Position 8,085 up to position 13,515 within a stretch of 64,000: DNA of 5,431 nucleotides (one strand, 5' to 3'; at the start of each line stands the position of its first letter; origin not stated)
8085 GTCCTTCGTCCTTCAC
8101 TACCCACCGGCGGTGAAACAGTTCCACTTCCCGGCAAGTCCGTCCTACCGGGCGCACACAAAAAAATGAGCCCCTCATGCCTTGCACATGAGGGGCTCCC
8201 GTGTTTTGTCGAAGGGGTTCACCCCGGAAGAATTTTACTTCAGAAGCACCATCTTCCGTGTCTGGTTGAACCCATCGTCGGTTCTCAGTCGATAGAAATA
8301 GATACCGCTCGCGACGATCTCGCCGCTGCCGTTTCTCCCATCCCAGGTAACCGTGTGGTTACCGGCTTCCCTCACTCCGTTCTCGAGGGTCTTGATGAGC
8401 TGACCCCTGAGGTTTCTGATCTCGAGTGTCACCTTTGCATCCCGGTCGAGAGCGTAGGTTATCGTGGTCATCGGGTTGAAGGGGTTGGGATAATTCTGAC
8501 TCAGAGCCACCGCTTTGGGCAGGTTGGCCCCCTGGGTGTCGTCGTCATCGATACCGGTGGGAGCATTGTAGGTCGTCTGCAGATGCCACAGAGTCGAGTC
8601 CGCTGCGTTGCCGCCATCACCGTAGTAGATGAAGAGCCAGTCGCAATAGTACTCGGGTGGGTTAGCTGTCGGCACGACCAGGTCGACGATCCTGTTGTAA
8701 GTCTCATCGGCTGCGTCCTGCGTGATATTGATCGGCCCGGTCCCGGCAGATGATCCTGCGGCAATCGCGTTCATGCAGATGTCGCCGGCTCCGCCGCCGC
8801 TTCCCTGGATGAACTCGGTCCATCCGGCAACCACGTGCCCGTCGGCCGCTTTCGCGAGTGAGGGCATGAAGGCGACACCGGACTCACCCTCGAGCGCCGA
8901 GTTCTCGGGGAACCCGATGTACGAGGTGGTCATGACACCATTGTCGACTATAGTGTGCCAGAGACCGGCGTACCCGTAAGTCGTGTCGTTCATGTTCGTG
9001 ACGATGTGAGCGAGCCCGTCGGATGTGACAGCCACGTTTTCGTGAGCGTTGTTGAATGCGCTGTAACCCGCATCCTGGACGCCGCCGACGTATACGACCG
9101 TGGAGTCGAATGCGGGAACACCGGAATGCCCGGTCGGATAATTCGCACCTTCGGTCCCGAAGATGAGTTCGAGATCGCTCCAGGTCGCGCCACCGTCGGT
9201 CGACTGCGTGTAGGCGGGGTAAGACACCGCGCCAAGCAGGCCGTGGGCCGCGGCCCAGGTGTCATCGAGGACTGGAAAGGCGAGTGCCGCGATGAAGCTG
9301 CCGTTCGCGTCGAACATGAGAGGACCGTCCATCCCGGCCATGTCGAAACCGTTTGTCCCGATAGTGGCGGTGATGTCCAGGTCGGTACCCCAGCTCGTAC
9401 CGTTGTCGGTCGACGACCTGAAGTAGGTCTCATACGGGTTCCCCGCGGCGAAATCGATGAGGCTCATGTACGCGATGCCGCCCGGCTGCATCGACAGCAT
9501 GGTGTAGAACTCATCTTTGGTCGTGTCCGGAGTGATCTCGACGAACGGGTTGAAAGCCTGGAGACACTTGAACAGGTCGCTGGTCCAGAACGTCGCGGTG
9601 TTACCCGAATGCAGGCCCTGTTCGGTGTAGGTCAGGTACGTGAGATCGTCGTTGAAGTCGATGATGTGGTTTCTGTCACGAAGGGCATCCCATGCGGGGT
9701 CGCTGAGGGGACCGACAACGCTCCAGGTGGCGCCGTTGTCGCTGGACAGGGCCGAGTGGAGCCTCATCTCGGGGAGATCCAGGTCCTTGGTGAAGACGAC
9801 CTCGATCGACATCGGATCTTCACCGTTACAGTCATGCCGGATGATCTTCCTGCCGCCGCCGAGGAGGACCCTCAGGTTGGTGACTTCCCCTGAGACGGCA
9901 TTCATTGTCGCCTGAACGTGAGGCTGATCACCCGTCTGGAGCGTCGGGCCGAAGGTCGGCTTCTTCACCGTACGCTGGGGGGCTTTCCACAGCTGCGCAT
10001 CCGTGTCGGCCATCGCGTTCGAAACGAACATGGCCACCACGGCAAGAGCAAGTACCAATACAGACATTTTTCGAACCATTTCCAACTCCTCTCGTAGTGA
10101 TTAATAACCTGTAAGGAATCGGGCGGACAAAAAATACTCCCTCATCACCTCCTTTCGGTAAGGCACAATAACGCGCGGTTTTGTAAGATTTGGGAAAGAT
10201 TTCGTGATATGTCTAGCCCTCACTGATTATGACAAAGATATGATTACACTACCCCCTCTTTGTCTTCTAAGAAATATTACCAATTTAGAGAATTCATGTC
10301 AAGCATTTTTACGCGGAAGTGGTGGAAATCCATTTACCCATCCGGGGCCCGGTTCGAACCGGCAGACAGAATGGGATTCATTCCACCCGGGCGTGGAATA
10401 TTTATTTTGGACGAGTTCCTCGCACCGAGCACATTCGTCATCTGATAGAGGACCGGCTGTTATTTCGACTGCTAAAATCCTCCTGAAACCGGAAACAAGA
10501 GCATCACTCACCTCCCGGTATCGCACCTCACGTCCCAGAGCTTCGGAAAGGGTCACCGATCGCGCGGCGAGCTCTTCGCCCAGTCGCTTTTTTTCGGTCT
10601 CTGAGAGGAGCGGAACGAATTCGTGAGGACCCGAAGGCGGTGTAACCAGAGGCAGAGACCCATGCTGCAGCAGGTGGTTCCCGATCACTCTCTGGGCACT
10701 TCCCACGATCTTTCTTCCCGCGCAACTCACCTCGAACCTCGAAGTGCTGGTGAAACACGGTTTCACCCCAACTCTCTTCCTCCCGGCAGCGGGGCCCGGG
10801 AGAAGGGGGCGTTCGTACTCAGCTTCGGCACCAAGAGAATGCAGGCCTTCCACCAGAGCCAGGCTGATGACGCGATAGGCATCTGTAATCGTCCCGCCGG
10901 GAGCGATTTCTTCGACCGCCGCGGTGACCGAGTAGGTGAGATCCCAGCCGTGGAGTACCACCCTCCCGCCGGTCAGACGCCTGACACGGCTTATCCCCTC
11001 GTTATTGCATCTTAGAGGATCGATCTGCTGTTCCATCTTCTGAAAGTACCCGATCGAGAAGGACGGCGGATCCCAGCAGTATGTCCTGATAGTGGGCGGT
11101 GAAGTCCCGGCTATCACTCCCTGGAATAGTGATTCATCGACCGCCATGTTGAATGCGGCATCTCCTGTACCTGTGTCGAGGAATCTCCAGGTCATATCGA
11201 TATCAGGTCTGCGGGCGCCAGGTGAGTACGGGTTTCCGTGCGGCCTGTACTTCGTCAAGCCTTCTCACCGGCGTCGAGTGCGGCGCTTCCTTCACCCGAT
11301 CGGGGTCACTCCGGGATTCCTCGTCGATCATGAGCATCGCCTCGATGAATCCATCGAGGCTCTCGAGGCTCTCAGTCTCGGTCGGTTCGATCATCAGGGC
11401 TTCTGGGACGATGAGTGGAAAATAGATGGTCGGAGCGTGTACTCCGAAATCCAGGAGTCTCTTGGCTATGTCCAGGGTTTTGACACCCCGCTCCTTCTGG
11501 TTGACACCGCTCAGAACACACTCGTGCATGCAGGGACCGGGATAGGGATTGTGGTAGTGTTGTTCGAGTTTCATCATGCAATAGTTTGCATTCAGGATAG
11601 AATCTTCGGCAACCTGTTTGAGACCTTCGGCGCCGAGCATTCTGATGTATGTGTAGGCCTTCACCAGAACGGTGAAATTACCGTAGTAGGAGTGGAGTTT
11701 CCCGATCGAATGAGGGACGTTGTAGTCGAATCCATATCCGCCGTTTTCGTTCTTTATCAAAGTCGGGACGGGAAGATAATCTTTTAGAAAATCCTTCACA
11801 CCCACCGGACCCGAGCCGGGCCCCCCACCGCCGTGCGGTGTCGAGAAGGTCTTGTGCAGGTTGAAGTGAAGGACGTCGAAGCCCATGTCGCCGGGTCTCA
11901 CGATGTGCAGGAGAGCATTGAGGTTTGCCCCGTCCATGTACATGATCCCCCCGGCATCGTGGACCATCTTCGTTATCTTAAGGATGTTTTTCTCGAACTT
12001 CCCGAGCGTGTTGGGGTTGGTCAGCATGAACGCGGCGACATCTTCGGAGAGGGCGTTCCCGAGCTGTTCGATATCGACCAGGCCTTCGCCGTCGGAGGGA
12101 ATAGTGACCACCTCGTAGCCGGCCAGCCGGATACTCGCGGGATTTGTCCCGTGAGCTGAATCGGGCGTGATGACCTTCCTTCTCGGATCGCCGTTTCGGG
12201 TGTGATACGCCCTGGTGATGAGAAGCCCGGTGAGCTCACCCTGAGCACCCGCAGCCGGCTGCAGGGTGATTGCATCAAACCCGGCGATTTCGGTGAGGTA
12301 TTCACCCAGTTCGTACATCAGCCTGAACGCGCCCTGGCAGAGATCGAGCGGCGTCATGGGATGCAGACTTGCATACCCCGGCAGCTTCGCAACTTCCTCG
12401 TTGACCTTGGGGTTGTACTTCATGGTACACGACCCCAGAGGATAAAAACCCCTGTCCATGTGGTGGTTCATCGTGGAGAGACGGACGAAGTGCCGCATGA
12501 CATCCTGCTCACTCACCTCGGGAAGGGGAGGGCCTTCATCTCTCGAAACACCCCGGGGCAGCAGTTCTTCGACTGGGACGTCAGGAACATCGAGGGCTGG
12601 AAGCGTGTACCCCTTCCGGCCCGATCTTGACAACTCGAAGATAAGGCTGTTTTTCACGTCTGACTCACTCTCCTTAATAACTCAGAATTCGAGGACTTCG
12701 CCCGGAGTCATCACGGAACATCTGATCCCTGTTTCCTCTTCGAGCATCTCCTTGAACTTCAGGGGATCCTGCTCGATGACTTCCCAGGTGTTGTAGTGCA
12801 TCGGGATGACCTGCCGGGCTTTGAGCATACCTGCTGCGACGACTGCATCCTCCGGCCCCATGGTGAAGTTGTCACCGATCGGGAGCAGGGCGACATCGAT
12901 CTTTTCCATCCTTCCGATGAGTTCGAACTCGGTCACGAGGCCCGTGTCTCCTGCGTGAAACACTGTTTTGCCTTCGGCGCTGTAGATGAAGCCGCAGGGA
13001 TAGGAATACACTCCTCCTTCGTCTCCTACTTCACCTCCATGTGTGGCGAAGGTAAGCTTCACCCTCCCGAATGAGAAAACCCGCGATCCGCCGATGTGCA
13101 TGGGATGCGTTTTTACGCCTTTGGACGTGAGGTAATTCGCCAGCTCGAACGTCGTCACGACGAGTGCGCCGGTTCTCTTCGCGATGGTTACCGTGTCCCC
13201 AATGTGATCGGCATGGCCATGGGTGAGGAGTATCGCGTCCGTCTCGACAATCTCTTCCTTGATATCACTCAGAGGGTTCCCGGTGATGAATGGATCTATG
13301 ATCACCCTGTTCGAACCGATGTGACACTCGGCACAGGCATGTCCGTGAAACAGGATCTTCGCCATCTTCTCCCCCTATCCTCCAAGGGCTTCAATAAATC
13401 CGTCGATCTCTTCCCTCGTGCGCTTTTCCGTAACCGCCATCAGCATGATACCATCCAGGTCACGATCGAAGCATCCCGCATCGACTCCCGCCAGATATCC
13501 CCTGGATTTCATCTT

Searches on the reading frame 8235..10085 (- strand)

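Call 45: search_protein_families(library=pfam, proteins=[window:8235-10085:-], max_evalue=0.00001)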
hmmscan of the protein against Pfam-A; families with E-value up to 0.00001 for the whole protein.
window:8235-10085:- (616 aa): 1 family
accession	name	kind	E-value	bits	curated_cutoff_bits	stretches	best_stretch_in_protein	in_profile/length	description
PF13860.13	FlgD_ig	-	4.7e-13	49.4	27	1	541-600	13-73/79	FlgD Ig-like domain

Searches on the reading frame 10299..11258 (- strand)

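Call 45: search_protein_families(library=pfam, proteins=[window:10299-11258:-], max_evalue=0.00001)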
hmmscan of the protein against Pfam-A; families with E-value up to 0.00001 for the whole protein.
window:10299-11258:- (319 aa): 2 families
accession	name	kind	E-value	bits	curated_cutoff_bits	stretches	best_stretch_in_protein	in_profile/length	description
PF21948.1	LplA-B_cat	-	9.1e-32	111.1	27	1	33-258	1-199/200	Lipoyl protein ligase A/B catalytic domain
PF03099.24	BPL_LplA_LipB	-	1.3e-09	38.5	21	1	73-202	5-128/133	Biotin/lipoate A/B protein ligase family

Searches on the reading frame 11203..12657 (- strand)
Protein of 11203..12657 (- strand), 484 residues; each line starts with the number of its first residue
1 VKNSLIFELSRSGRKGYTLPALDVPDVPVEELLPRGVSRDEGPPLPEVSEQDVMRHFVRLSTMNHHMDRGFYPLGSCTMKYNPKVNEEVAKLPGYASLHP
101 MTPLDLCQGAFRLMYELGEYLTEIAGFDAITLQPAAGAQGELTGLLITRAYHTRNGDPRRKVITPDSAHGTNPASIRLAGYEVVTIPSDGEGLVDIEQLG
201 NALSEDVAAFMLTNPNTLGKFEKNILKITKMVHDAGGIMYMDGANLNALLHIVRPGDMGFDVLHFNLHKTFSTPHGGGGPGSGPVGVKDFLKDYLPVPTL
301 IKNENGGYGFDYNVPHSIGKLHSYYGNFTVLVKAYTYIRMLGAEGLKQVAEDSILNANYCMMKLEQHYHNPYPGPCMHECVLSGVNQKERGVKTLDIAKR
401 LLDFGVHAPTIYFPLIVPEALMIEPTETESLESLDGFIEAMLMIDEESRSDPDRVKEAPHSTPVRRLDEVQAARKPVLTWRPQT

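Call 45: search_protein_families(library=pfam, proteins=[window:11203-12657:-], max_evalue=0.00001)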
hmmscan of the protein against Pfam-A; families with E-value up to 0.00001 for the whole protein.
window:11203-12657:- (484 aa): 3 families
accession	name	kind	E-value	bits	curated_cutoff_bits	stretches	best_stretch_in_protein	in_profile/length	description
PF21478.3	GcvP2_C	-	2.4e-27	95.7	27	1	351-449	3-103/122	Glycine dehydrogenase, C-terminal domain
PF02347.22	GDC-P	-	2.3e-08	33.8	26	1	45-296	43-284/429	Glycine cleavage system P-protein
PF00266.25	Aminotran_5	-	1.1e-06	28.4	21.5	1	156-276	85-207/371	Aminotransferase class-V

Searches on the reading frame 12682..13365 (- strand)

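Call 45: search_protein_families(library=pfam, proteins=[window:12682-13365:-], max_evalue=0.00001)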
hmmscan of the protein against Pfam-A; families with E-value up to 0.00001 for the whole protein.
window:12682-13365:- (227 aa): 3 families
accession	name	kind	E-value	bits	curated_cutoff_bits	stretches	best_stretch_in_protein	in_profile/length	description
PF12706.13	Lactamase_B_2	-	1.2e-26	94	27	1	19-191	1-200/200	Beta-lactamase superfamily domain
PF13483.12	Lactamase_B_3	-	7e-21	75.3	24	1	3-190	1-160/160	Beta-lactamase superfamily domain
PF00753.33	Lactamase_B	-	1.3e-12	48.5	22.7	1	19-173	16-173/196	Metallo-beta-lactamase superfamily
